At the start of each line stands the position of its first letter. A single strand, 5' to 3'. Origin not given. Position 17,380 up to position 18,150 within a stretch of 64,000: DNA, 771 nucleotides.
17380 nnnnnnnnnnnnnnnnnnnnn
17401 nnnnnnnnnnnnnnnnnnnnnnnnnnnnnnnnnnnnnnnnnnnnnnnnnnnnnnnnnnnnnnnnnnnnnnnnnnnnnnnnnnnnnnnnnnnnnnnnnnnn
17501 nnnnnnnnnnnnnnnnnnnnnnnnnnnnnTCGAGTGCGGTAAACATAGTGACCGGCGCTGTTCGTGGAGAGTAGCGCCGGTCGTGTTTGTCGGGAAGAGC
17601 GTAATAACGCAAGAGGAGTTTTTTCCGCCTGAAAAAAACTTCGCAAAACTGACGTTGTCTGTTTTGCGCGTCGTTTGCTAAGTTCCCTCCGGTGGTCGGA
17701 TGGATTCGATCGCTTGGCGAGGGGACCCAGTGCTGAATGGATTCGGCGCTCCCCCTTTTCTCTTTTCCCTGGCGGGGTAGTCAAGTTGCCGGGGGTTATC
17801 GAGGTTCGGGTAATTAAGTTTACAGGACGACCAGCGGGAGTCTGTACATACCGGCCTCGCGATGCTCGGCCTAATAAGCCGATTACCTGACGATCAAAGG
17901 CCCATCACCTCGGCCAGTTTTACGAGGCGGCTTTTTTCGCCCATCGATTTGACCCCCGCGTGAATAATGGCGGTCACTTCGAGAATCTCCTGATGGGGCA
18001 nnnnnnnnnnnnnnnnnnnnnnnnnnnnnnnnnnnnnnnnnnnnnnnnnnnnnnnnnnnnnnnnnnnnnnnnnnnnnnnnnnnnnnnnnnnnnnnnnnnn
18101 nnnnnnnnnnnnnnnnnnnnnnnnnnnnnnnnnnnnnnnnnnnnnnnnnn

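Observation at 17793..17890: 98-nt intergenic element present twice, inverted and 16 kb apart: candidate undescribed structured RNA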

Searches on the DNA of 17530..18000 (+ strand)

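Call 7: search_rna_families(source=window, start=17530, end=18000, threshold=evalue, max_evalue=10, show_alignments=3)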
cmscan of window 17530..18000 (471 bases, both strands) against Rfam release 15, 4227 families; matches with E-value up to 10: 5.
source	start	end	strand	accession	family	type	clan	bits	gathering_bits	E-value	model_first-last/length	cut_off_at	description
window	17551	17581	+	RF03366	mir-3122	Gene; miRNA;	-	18.8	92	0.96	1-73/73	no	mir-3122 microRNA precursor family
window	17597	17628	-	RF01101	TLS-PK6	Cis-reg;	-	14.7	44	3.3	1-40/40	no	Pseudoknot of tRNA-like structure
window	17866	17942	-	RF01630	ceN40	Gene; snRNA; snoRNA; CD-box;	-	14.2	35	1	1-123/123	no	Nematode snoRNA ceN40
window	17662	17823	-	RF02170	PVT1_7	Gene; lncRNA;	-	11.6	80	7.2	1-137/137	no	Pvt1 oncogene conserved region 7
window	17670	17860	+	RF02272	Vax2os1_3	Gene; lncRNA;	-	10.7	50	6.6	1-199/199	no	Vax2os1 conserved region 3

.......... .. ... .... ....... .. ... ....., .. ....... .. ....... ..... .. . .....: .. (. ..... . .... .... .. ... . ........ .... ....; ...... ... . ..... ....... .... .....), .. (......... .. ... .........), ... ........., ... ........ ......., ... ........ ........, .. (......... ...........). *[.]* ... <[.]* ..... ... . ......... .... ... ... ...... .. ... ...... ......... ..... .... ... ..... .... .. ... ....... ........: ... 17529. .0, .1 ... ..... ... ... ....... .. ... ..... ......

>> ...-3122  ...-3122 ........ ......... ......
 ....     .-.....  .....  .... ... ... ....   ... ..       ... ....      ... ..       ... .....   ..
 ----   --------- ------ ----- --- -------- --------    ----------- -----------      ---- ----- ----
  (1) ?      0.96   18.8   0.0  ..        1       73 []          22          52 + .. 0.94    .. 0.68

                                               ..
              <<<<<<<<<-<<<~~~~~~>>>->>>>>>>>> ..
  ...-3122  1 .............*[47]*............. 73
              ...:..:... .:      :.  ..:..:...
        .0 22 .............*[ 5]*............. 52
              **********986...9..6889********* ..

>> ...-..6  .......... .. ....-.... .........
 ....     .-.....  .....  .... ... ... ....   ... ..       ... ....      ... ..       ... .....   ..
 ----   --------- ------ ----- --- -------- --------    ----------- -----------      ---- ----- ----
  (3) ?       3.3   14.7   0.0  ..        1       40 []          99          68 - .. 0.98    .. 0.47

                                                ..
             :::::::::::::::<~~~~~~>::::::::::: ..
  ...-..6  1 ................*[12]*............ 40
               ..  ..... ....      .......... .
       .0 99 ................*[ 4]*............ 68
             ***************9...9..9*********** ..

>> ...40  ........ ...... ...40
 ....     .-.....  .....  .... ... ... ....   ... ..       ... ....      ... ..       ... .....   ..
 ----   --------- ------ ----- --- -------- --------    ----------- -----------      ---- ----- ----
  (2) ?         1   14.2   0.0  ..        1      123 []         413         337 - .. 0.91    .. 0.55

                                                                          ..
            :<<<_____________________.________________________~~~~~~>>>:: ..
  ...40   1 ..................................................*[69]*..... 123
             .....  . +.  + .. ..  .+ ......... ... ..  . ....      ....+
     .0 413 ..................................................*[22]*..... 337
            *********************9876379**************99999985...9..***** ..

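Call 19: build_rna_model(alignment_id=A2, structure=none)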
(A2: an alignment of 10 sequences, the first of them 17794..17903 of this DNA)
Model R1 built from alignment A2 (10 sequences, 110 columns); structure: none (sequence only).
model positions 110; base pairs 0; branch points 0; effective number of sequences 2.03; information 0.524 bits per position. No base pairs: searches with it score sequence only.

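Call 20: search_with_rna_model(model_id=R1, sources=[window, L001, L002, L003, L004, L005, L006, L007, L008], max_evalue=10, show_alignments=0)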
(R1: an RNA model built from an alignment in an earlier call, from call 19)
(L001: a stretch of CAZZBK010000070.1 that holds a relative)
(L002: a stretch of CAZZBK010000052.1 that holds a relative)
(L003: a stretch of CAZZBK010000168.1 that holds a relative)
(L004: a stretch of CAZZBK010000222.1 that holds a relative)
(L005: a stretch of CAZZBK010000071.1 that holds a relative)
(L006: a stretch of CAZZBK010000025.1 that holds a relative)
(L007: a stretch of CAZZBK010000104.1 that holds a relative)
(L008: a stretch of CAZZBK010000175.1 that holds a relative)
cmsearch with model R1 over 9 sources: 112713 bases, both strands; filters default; matches with E-value up to 10: 23.
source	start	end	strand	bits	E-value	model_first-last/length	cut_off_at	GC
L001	4562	4669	-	112.3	6.9e-34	1-108/110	-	0.49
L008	4598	4705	-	111.7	1e-33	1-108/110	-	0.5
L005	5492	5598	+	110.4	2.6e-33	1-107/110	-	0.5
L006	2223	2328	+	109.9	3.8e-33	2-107/110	-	0.49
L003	2824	2924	-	108.6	9.8e-33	8-108/110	-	0.5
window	33863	33969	-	105.9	6.9e-32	2-108/110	-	0.46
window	17794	17900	+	103.1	5e-31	1-107/110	-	0.52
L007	1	96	+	98.4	1.4e-29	12-107/110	-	0.48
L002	3096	3161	+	71.3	4.2e-21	1-66/110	-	0.5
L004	6526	6586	+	66.3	1.5e-19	2-62/110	-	0.48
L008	5901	5988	-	54.8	5.9e-16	22-107/110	-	0.53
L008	4598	4704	+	45.7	4e-13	2-108/110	-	0.5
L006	2224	2328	-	40.9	1.2e-11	3-107/110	-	0.49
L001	4563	4668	+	38.6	6.5e-11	3-108/110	-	0.49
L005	5493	5595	-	38.4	7.5e-11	6-108/110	-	0.5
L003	2824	2919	+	36.9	2.2e-10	2-97/110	-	0.49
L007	2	96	-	30.2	2.7e-08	3-97/110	-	0.48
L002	3097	3159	-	18.3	0.00013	46-108/110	-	0.48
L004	6526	6582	-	15.1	0.0013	51-108/110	-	0.44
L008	5902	5985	+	14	0.0031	4-86/110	-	0.56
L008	6087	6108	-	7.4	0.35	4-25/110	-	0.32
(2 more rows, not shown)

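Call 27: search_with_rna_model(model_id=R1, sources=[L009, L010, L011], max_evalue=1)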
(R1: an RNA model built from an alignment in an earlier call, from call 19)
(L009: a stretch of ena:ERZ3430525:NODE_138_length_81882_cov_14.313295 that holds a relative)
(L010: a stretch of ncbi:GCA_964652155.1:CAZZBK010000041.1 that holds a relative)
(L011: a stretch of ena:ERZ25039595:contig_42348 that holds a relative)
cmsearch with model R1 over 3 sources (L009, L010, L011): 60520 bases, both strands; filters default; matches with E-value up to 1: 8.
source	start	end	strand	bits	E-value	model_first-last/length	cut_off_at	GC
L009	14940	15026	-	66.1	9.4e-20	23-108/110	-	0.55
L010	15051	15137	-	66.1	9.4e-20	23-108/110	-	0.55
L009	14941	15023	+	22.2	4.5e-06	3-85/110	-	0.55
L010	15052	15134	+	22.2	4.5e-06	3-85/110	-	0.55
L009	13973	14021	+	21.4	7.9e-06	30-77/110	-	0.69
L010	13973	14021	+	21.4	7.9e-06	30-77/110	-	0.69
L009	13959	14021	-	12.7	0.0042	33-98/110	-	0.67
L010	13959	14021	-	12.7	0.0042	33-98/110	-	0.67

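Call 33: search_with_rna_model(model_id=R1, sources=[L012, L013, L014, L015, L016], max_evalue=1)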
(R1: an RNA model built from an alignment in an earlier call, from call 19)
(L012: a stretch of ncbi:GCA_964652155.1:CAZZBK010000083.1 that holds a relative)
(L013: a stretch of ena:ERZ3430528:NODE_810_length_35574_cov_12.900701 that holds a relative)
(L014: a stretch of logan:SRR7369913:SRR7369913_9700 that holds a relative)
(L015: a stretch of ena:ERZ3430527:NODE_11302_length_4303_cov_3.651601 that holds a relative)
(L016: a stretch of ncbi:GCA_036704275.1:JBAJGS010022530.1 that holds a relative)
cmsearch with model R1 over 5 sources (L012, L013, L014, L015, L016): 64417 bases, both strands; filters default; matches with E-value up to 1: 0.
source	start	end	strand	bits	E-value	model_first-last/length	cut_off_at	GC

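Call 41: search_with_rna_model(model_id=R1, sources=[window, L001, L002, L003, L004, L005, L006, L007, L008, L009], max_evalue=1e-14, make_alignment=true)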
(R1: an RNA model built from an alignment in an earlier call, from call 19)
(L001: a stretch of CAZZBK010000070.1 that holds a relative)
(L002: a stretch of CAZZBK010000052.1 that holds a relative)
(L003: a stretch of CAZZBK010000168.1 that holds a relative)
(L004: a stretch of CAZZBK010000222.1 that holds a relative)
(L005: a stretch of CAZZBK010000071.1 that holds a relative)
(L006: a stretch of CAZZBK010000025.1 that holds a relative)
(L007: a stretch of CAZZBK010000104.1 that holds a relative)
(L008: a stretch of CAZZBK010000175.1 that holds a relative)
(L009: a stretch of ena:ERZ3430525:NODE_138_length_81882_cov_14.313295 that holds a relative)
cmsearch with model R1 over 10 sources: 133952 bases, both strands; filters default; matches with E-value up to 1e-14: 12.
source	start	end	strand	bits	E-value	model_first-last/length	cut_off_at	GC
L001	4562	4669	-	112.3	8.2e-34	1-108/110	-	0.49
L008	4598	4705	-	111.7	1.2e-33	1-108/110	-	0.5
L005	5492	5598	+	110.4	3.1e-33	1-107/110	-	0.5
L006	2223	2328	+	109.9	4.5e-33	2-107/110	-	0.49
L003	2824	2924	-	108.6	1.2e-32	8-108/110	-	0.5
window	33863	33969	-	105.9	8.1e-32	2-108/110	-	0.46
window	17794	17900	+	103.1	5.9e-31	1-107/110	-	0.52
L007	1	96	+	98.4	1.7e-29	12-107/110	-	0.48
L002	3096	3161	+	71.3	4.9e-21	1-66/110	-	0.5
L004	6526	6586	+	66.3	1.8e-19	2-62/110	-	0.48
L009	14940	15026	-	66.1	2.1e-19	23-108/110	-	0.55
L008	5901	5988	-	54.8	7e-16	22-107/110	-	0.53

Alignment A4: 12 matches aligned to the model, 110 columns, each read 5' to 3' on its own strand. The model has no base pairs, so no structure is stored with it.
